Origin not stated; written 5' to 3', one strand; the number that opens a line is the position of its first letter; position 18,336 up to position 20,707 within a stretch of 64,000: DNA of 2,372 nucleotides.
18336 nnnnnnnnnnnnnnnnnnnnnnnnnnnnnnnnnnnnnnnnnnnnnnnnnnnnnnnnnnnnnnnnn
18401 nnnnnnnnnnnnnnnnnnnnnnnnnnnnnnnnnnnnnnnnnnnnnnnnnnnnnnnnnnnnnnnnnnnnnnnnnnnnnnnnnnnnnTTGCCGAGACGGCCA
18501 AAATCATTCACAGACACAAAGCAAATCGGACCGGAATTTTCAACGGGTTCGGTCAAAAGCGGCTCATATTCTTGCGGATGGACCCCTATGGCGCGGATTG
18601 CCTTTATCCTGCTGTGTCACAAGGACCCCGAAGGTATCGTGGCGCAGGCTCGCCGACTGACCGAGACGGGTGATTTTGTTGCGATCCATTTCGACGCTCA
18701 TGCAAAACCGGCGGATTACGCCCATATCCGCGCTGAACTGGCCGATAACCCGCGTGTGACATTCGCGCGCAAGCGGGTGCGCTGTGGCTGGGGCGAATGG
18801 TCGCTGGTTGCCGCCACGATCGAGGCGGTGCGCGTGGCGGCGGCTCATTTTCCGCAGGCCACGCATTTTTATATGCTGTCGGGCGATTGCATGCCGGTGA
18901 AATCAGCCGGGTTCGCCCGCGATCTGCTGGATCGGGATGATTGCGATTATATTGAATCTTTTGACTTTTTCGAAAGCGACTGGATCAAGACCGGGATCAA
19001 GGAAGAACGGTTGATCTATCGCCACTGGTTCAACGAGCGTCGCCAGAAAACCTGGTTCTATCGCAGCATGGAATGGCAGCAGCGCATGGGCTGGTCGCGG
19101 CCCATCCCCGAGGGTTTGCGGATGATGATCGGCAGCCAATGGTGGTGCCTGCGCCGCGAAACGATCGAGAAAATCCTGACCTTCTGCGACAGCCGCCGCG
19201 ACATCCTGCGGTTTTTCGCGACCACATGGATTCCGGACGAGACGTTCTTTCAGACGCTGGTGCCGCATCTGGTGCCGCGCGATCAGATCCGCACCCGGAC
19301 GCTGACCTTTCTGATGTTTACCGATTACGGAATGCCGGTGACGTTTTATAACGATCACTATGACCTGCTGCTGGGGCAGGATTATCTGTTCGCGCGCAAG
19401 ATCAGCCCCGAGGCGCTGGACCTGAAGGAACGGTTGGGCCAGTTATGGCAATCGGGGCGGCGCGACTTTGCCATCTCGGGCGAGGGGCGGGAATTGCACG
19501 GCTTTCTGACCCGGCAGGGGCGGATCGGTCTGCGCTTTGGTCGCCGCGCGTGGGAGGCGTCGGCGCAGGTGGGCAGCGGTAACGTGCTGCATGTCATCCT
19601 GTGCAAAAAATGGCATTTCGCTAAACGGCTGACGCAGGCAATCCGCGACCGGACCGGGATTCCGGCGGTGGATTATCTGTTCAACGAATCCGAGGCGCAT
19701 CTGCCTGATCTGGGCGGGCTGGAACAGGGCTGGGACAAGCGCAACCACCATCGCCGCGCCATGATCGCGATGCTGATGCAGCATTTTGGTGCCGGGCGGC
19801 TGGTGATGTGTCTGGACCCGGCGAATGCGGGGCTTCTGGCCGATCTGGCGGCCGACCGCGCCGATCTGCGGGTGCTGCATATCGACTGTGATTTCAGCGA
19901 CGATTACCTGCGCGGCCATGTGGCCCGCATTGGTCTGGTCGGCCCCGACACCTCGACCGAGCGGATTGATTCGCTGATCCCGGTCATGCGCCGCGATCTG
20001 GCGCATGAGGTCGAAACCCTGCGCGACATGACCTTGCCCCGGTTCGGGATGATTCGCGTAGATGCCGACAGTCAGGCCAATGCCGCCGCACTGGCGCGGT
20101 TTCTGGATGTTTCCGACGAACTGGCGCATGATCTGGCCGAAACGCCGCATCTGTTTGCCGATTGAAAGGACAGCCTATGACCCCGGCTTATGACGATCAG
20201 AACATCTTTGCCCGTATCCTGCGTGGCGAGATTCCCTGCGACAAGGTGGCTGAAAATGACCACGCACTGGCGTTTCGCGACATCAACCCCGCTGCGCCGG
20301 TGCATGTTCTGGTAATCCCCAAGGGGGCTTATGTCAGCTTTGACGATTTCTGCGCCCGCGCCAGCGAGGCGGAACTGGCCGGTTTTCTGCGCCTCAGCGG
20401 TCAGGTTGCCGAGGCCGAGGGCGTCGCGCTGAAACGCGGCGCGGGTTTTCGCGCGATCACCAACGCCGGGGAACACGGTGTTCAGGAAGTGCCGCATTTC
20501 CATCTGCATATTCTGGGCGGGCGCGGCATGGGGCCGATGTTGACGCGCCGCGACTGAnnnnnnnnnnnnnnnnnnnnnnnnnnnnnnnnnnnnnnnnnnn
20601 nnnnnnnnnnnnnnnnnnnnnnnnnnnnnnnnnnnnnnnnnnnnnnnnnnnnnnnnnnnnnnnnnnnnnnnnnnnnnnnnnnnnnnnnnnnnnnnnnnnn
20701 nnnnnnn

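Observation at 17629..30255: Compositionally atypical glycan island with two sulfotransferases, sitting where fabF would be expected after fabD-fabG-acpP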

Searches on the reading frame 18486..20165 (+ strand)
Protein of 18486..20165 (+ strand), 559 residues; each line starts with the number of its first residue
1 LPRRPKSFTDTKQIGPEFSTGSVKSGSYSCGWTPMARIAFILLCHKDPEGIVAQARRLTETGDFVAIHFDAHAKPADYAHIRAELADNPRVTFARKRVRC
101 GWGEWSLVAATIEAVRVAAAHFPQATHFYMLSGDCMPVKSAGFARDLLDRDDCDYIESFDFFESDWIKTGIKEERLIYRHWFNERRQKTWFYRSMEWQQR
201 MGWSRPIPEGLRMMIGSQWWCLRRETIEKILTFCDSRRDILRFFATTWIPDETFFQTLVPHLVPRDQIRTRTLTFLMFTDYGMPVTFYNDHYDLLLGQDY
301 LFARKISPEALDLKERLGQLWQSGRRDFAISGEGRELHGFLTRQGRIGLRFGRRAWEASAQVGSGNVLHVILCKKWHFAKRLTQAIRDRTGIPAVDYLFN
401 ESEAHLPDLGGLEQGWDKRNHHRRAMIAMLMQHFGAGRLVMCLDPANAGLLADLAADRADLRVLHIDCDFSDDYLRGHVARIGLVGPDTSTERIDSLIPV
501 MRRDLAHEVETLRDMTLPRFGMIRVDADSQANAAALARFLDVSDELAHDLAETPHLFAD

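Call 5: search_protein_families(library=pfam, proteins=[window:18486-20165:+], max_evalue=0.01)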
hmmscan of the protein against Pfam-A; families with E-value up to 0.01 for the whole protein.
window:18486-20165:+ (559 aa): 2 families
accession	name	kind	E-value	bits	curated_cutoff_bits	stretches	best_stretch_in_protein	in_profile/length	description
PF19350.4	DUF5928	-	2.7e-101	338.7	27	1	304-559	1-256/256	Family of unknown function (DUF5928)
PF02485.27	Branch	-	3.2e-17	63.4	23.4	1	38-276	1-224/250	Core-2/I-Branching enzyme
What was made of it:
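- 18588..20165 (+): g2: GT14 (Branch) glycosyltransferase fused to DUF5928, 525 aa. Member 2 of the trio. Pfam Branch 3e-17 and DUF5928 3e-101 (call 5).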

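Call 6: search_protein_families(library=ncbifam, proteins=[window:18486-20165:+], max_evalue=0.01)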
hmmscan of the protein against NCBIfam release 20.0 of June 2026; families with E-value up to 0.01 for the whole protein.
window:18486-20165:+ (559 aa): 0 families

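Call 13: find_homologous_proteins(query=window:18588-20165:+, max_evalue=0.00001)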
Query window:18588-20165:+ (525 aa): 4294 proteins with E <= 0.00001 among 8000 candidates; the best 120 are listed.
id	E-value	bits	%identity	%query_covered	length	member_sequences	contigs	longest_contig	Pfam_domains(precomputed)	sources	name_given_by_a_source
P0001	0.0e+0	1147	94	100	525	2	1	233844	PF02485.28,PF19350.5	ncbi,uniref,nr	ncbi:MAG: DUF5928 domain-containing protein [Paracoccus sp. (in: a-proteobacteria)]|uniref:DUF5928 d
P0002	0.0e+0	1038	85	100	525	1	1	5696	PF02485.28,PF19350.5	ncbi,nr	ncbi:MAG: DUF5928 domain-containing protein [Paracoccus sp. (in: a-proteobacteria)]|nr:DUF5928 domai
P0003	3.0e-270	915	74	100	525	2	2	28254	PF02485.28,PF19350.5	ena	-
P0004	1.3e-265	900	73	100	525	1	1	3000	PF02485.28,PF19350.5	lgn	-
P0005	4.7e-252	855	70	100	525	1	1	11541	PF02485.28,PF19350.5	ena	-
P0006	7.7e-241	818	67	100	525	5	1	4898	PF02485.28,PF19350.5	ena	-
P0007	9.0e-240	815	66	100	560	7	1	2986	PF02485.28,PF19350.5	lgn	-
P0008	6.4e-238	809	67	100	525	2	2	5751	PF02485.28,PF19350.5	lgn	-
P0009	8.0e-237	805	66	100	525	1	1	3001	PF02485.28,PF19350.5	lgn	-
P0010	4.5e-236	803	66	100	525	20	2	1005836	PF02485.28,PF19350.5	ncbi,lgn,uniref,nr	ncbi:DUF5928 domain-containing protein [Paracoccus sanguinis]|uniref:Peptide O-xylosyltransferase n=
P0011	1.4e-235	801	66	100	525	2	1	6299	PF02485.28,PF19350.5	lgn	-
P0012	1.3e-234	798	65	100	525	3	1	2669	PF02485.28,PF19350.5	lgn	-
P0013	3.5e-234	796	66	100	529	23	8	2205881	PF02485.28,PF19350.5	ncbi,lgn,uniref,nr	ncbi:core-2/I-Branching enzyme [Paracoccus versutus]|uniref:Peptide O-xylosyltransferase n=2 Tax=Par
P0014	1.2e-233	795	65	100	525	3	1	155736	PF02485.28,PF19350.5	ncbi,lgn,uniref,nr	ncbi:DUF5928 domain-containing protein [Paracoccus sp. MKU1]|uniref:DUF5928 domain-containing protei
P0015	2.8e-233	793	64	100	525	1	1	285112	PF02485.28,PF19350.5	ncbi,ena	-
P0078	1.3e-223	762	63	100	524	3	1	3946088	PF02485.28,PF19350.5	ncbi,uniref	ncbi:DUF5928 domain-containing protein [Rhodobacter capsulatus]|uniref:DUF5928 domain-containing pro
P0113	9.9e-222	755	61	100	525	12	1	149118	PF02485.28,PF19350.5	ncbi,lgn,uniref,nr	ncbi:DUF5928 domain-containing protein [Donghicola tyrosinivorans]|uniref:Peptide O-xylosyltransfera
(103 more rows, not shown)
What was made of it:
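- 18588..20165 (+): More than 4294 homologues, nearly all 524-525 aa (call 13).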

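Call 14: find_encoding_contigs(protein=P0013, flank=10000, max_places=2)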
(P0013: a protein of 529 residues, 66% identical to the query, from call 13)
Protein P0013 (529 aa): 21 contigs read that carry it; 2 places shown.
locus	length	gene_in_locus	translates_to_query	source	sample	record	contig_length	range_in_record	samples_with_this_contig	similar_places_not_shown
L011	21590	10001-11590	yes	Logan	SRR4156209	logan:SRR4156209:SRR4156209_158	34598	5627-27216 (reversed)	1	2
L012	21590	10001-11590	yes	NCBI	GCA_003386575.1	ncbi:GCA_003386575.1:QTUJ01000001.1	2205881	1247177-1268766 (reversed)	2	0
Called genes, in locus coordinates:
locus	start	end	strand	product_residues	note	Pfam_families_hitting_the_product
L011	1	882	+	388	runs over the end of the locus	PF05036:SPOR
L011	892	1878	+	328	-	PF00933:Glyco_hydro_3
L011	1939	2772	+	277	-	PF02616:SMC_ScpA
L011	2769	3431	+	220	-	PF04079:SMC_ScpB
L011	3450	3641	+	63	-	-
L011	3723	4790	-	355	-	PF06559:DCD_N, PF22769:DCD, PF22569:DCD_C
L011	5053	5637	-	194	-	PF00376:MerR, PF13411:MerR_1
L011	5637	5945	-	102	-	PF00216:Bac_DNA_binding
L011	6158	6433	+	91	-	PF01258:zf-dskA_traR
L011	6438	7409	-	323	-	PF00108:Thiolase_N, PF08545:ACP_syn_III, PF08541:ACP_syn_III_C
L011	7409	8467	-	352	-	PF02504:FA_synthesis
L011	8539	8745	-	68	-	PF01783:Ribosomal_L32p, PF07282:Cas12f1-like_TNB (weak)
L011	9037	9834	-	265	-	PF03567:Sulfotransfer_2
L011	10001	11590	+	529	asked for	PF02485:Branch, PF19350:DUF5928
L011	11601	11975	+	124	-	PF11969:DcpS_C, PF01230:HIT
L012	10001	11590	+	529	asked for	PF02485:Branch, PF19350:DUF5928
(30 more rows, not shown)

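Call 15: find_encoding_contigs(protein=P0078, flank=10000, max_places=2)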
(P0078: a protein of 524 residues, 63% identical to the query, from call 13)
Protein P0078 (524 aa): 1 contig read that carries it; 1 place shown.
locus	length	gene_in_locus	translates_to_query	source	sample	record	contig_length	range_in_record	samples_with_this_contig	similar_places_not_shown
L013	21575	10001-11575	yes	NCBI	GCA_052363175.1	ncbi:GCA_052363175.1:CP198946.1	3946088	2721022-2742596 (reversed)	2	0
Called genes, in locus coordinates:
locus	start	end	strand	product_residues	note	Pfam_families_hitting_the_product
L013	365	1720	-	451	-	PF04055:Radical_SAM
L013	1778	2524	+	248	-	PF00027:cNMP_binding, PF13545:HTH_Crp_2, PF00325:Crp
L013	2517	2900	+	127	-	PF13316:DUF4087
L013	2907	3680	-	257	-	PF00392:GntR, PF07729:FCD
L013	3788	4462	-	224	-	PF13441:Gly-zipper_YMGG, PF00691:OmpA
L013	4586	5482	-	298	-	PF00165:HTH_AraC (faint), PF12833:HTH_18, PF01035:DNA_binding_1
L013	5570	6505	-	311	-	PF13403:Hint_2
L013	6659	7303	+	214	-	PF00730:HhH-GPD, PF00633:HHH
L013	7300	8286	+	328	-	PF00294:PfkB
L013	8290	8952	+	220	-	PF08242:Methyltransf_12 (weak)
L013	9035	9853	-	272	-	PF03567:Sulfotransfer_2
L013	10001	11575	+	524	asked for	PF02485:Branch, PF19350:DUF5928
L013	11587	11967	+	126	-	PF11969:DcpS_C, PF01230:HIT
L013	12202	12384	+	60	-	PF10276:zf-CHCC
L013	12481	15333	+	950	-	PF02739:5_3_exonuc_N, PF01367:5_3_exonuc, PF01612:DNA_pol_A_exo1, PF00476:DNA_pol_A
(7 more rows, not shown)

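Call 16: find_encoding_contigs(protein=P0113, flank=10000, max_places=2)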
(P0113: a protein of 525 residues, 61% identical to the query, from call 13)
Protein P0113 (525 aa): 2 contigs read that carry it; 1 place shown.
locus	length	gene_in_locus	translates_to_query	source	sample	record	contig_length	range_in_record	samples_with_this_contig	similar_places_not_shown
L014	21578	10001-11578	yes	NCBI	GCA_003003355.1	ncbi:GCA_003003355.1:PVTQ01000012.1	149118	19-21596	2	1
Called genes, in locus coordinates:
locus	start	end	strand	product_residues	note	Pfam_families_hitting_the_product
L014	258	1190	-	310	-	PF00950:ABC-3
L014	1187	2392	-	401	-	PF00950:ABC-3, PF01032:FecCD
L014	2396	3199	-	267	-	PF02463:SMC_N (faint), PF00005:ABC_tran, PF13304:AAA_21 (faint)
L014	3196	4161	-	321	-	PF01297:ZnuA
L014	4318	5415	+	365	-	-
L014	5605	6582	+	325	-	PF01791:DeoC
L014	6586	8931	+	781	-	PF00171:Aldedh, PF05893:LuxC (faint), PF07368:DUF1487 (weak), PF00171:Aldedh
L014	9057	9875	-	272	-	PF03567:Sulfotransfer_2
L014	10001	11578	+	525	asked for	PF02485:Branch, PF19350:DUF5928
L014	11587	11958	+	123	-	PF11969:DcpS_C, PF01230:HIT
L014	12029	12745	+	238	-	-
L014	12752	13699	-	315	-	PF00005:ABC_tran, PF13304:AAA_21 (faint)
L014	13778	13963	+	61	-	PF10276:zf-CHCC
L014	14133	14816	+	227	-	PF14234:DUF4336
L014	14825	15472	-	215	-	PF07509:DUF1523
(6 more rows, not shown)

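Call 35: search_solved_structures(query=window:18588-20165:+, max_evalue=1)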
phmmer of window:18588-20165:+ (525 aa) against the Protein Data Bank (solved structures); distinct sequences matched with E-value up to 1: 3.
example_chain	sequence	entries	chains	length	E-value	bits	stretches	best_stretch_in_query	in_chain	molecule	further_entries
6ej7_A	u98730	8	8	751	0.00029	22.7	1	162-227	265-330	Xylosyltransferase 1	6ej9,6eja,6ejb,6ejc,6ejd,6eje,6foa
6ej8_A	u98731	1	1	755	0.0003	22.7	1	162-227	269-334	Xylosyltransferase 1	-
1edv_A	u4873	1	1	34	0.93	11.1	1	167-194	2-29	RHODOPSIN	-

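Call 40: find_related_loci(query=A2, collection=genome_contigs, flank=7000)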
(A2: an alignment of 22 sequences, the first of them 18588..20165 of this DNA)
Query A2 (525 aa) in genome_contigs; peptide patterns used: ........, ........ (x = any residue, [..] = any of these).
600 stretches matched a pattern (row limit reached: there are more); 589 encode a relative of the query (tblastn E <= 1e-3); the best 80 are kept; 80 distinct loci.
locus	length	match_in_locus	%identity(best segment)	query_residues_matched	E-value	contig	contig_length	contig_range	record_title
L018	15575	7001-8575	94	1-525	0e+0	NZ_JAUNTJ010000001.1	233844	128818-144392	MAG: Paracoccus sp. (in: a-proteobacteria) isolate S5R_Sa_12 NODE_17_length_233844_cov_103.171274, whole genome shotgun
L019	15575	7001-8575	65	1-525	0e+0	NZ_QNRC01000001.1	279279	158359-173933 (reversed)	Paracoccus siganidrum strain M26 Scaffold1, whole genome shotgun sequence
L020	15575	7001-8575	62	1-525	0e+0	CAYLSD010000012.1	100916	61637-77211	MAG TPA_asm: uncultured Fuscovulum sp. isolate SRP344714_co1_257 genome assembly, contig: NODE_494_length_100916_cov_29.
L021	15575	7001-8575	63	1-525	0e+0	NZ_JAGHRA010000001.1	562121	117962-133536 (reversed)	Paracoccus sp. R12_2 NODE_1_length_562121_cov_53.365153, whole genome shotgun sequence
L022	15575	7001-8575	62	1-525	0e+0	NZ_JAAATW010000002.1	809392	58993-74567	Rhodobacter ruber strain CCP-1 contig00002, whole genome shotgun sequence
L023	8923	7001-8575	63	1-525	0e+0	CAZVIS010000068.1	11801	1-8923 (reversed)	MAG TPA_asm: uncultured Rhodobacterales bacterium isolate SRP287051_co1_92 genome assembly, contig: NODE_7159_length_118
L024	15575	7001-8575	62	1-525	0e+0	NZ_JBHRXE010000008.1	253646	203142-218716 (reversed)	Paracoccus simplex strain VKM B-3226 platanus_K_21_77_8, whole genome shotgun sequence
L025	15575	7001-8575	63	1-525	0e+0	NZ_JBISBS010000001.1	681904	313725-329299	Paracoccus sp. p1-h21 NODE_1_length_681904_cov_231.847673, whole genome shotgun sequence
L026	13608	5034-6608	63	1-525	0e+0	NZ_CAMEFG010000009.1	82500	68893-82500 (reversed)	MAG: uncultured Paracoccus sp. isolate SRR11489752_bin.4_metaWRAP_v1.3_MAG ERZ11466776.61, whole genome shotgun sequence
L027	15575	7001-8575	66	1-525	0e+0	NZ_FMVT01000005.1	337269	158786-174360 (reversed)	Paracoccus tibetensis strain CGMCC 1.8925, whole genome shotgun sequence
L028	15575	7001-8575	62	1-525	0e+0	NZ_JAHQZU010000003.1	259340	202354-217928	Paracoccus sp. Z118 scaffold_3_length=259341, whole genome shotgun sequence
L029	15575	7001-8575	62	1-525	0e+0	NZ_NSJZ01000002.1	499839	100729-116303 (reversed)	Paracoccus salipaludis strain WN007 contig2, whole genome shotgun sequence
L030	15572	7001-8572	63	1-525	0e+0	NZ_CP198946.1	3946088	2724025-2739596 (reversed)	Rhodobacter capsulatus strain SP18 chromosome, complete genome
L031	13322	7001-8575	65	1-525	0e+0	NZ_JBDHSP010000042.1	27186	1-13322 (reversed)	MAG: Paracoccus sp. (in: a-proteobacteria) isolate AS-MESO-3CA.204 NODE_7404_length_27186_cov_115.358995, whole genome s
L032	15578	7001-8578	63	1-525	0e+0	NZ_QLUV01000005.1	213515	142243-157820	Paracoccus endophyticus strain SYSUP0003 s.C4002_Contig5, whole genome shotgun sequence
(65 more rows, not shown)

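Call 64: predict_structure(alignment_id=A2)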
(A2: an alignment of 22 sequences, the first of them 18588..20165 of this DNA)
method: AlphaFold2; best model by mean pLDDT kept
length: 525 residues; sequences in the alignment: 22
mean_pLDDT: 69.0   pTM: 0.47
mean pLDDT of the five models: 69.0, 65.7, 64.5, 62.2, 57.1
residues with pLDDT >= 90: 84; 70-90: 237; 50-70: 62; < 50: 142
segments of 3 or more residues with pLDDT < 50: 98-106, 117-139, 181-183, 235-324, 367-382
pLDDT, mean of each block of 10 residues (from residue 1): 77 73 81 85 89 92 72 84 91 69 44 52 35 35 70 76 84 69 61 89 84 71 75 47 26 30 30 38 43 31 40 38 58 89 90 91 59 40 58 77 86 79 84 88 78 85 87 83 86 92 95 95 83
secondary structure, 60 per line:
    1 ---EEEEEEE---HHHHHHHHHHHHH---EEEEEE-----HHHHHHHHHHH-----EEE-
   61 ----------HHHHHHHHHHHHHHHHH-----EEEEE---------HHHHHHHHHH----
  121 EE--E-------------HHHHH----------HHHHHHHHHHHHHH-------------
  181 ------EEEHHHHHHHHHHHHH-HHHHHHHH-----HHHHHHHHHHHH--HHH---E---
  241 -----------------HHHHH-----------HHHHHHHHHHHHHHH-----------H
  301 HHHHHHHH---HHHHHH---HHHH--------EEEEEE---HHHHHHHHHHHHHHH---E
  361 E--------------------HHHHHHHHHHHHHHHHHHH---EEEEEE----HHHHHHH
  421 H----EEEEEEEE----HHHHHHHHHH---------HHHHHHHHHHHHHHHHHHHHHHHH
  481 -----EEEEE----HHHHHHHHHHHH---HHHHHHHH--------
elements in order: E4-10 H14-26 E30-35 H41-51 E57-59 H71-87 E93-97 H107-116 H139-143 H154-167 E187-189 H190-202 H204-211 H217-228 H258-262 H274-288 H300-308 H312-317 H321-324 E333-338 H342-356 H382-400 E404-409 H414-421 E426-433 H438-447 H457-480 E486-490 H495-506 H510-517

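Call 101: fold_search(model_id=the predicted structure, library=pdb)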
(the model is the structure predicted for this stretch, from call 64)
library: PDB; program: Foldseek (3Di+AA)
matches with E <= 10: 1298; with E <= 0.001: 18
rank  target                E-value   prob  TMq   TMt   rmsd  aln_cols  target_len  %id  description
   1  6ejb_A                1.5e-07  1.00  0.30  0.23   6.3       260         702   19  Human Xylosyltransferase 1 in complex with peptide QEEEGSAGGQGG (released 2018-05-02)
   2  6ej8_A                1.9e-07  1.00  0.30  0.23   6.3       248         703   20  Human Xylosyltransferase 1 in complex with peptide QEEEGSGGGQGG (released 2018-05-02)
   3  6eje_A                2.5e-07  1.00  0.30  0.23   6.2       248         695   20  Human Xylosyltransferase 1 in complex with peptide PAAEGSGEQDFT (released 2018-05-02)
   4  3otk_D                3.6e-07  1.00  0.33  0.47   3.3       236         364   19  Structure and mechanisim of core 2 beta1,6-n-acetylglucosaminyltransferase: a Metal-ion independent gt-a glycosyltrans (released 2011-09-14)
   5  6ej9_A                4.0e-07  1.00  0.33  0.25   4.0       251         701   20  Human Xylosyltransferase 1 in complex with peptide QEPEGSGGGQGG (released 2018-05-02)
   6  6ejc_A                4.0e-07  1.00  0.30  0.23   6.3       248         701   20  Human Xylosyltransferase 1 in complex with peptide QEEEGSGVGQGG (released 2018-05-02)
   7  6ejd_A                5.1e-07  1.00  0.33  0.26   4.2       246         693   20  Human Xylosyltransferase 1 in complex with peptide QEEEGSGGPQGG (released 2018-05-02)
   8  6ej7_A                5.7e-07  1.00  0.30  0.23   6.4       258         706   20  Human Xylosyltransferase 1 in complex with UDP-xylose and peptide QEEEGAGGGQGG (released 2018-05-02)
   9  6eja_A                6.0e-07  1.00  0.30  0.23   7.6       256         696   20  Human Xylosyltransferase 1 in complex with peptide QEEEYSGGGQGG (released 2018-05-02)
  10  2gam_A                7.1e-07  1.00  0.35  0.49   3.2       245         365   18  X-ray crystal structure of murine leukocyte-type Core 2 b1,6-N-acetylglucosaminyltransferase (C2GnT-L) in complex with (released 2006-07-11)
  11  6foa                  8.0e-07  1.00  0.30  0.23   7.6       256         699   20  Human Xylosyltransferase 1 apo structure (released 2018-05-02)
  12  2gak_A                8.4e-07  1.00  0.34  0.46   3.3       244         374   18  X-ray crystal structure of murine leukocyte-type Core 2 b1,6-N-acetylglucosaminyltransferase (C2GnT-L) (released 2006-07-11)
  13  3otk_A                9.5e-07  1.00  0.33  0.45   3.4       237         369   17  Structure and mechanisim of core 2 beta1,6-n-acetylglucosaminyltransferase: a Metal-ion independent gt-a glycosyltrans (released 2011-09-14)
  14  3otk_B                1.0e-06  1.00  0.35  0.49   2.9       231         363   18  Structure and mechanisim of core 2 beta1,6-n-acetylglucosaminyltransferase: a Metal-ion independent gt-a glycosyltrans (released 2011-09-14)
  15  3otk_C                2.1e-06  1.00  0.32  0.45   4.4       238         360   17  Structure and mechanisim of core 2 beta1,6-n-acetylglucosaminyltransferase: a Metal-ion independent gt-a glycosyltrans (released 2011-09-14)
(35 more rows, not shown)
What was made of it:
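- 18588..20165 (+): Foldseek E about 1e-7 to the same enzymes, with a second tier of P-loop kinase folds (call 101).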

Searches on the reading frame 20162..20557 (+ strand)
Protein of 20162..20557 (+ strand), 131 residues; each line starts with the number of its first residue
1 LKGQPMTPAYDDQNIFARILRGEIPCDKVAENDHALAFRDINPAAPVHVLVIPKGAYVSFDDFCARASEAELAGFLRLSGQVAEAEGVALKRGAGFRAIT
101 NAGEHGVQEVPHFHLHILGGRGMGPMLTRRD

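Call 5: search_protein_families(library=pfam, proteins=[window:20162-20557:+], max_evalue=0.01)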
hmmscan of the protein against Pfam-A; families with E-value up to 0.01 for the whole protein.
window:20162-20557:+ (131 aa): 2 families
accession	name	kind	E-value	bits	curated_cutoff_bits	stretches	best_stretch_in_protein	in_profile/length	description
PF01230.28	HIT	-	4.3e-22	79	21.5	1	21-122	1-97/98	HIT domain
PF11969.13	DcpS_C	-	1.2e-14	55.2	24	1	14-121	2-103/114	Scavenger mRNA decapping enzyme C-term binding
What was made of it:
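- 20177..20557 (+): g3: HinT-like HIT protein, 126 aa, 11 nt downstream of g2. Member 3 of the trio. Pfam HIT 4e-22 (call 5).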

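Call 6: search_protein_families(library=ncbifam, proteins=[window:20162-20557:+], max_evalue=0.01)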
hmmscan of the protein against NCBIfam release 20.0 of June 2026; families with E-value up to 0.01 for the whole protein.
window:20162-20557:+ (131 aa): 2 families
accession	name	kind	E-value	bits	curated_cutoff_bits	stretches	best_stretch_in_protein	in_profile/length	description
NF007965.0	PRK10687.1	equivalog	6.3e-27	94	206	1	13-130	4-117/119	purine nucleoside phosphoramidase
NF045834.1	M_plasma_HinT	exception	8e-14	52.4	130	1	15-118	1-99/102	histidine triad protein HinT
